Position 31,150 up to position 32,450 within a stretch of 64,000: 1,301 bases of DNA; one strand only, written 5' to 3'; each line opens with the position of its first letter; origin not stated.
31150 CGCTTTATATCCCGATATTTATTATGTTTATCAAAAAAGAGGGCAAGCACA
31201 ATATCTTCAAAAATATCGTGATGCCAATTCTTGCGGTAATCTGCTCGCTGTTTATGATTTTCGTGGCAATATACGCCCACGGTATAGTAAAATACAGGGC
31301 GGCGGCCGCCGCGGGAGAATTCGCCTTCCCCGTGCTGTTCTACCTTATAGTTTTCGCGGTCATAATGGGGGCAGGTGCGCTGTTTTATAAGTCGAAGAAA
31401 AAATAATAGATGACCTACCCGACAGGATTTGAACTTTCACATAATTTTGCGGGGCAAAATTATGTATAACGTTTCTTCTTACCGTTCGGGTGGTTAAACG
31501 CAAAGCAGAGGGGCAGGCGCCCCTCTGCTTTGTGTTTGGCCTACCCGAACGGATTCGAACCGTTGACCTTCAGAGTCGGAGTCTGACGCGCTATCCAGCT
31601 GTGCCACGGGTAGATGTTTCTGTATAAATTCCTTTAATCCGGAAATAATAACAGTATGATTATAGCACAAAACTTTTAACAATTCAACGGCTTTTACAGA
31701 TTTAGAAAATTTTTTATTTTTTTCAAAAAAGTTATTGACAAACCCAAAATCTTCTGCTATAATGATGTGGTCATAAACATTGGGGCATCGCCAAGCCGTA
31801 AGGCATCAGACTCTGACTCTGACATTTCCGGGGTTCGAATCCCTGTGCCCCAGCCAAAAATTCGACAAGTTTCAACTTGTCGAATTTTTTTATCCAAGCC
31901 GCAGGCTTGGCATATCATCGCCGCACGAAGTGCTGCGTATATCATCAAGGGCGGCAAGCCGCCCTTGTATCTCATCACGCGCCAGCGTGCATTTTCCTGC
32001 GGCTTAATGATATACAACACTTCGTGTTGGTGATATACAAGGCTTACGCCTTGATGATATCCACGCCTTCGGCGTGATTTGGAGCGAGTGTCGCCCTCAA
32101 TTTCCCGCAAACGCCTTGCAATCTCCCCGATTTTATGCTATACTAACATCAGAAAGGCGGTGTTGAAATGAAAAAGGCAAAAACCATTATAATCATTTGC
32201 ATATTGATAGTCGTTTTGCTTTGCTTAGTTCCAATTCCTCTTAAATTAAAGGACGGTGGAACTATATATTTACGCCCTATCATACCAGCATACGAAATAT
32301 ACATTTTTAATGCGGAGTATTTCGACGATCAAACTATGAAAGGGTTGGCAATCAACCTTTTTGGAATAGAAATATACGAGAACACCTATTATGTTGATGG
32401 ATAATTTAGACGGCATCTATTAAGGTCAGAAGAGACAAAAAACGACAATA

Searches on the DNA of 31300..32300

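Call 103: search_rna_families(source=window, start=31300, end=32300, threshold=evalue, max_evalue=0.1)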
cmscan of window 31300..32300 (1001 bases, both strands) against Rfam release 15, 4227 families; matches with E-value up to 0.1: 7.
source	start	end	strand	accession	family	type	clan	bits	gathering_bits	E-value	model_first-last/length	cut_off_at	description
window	31540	31613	-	RF00005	tRNA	Gene; tRNA;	CL00001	58.3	29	8.3e-12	1-71/71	no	tRNA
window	31781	31853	+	RF00005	tRNA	Gene; tRNA;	CL00001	53.2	29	2.1e-10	1-71/71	no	tRNA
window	31480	31553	+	RF03831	mir-627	Gene; miRNA;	-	39.8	86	1.9e-07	1-87/87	no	mir-627 microRNA precursor family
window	31487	31547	+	RF03560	mir-3926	Gene; miRNA;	-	33.3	82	0.00044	1-63/63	no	mir-3926 microRNA precursor family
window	31491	31542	+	RF04120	MIR5998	Gene; miRNA;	-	23.7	180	0.013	1-173/173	no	MIR5998 microRNA precursor family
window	31482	31557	-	RF04196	MIR5638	Gene; miRNA;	-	23.5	500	0.00036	1-464/464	no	MIR5638 microRNA precursor family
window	31539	31613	+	RF04354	Plastid-ycf2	Cis-reg;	-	23.3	65.7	0.037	1-75/75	no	Plastid-ycf2 5UTR RNA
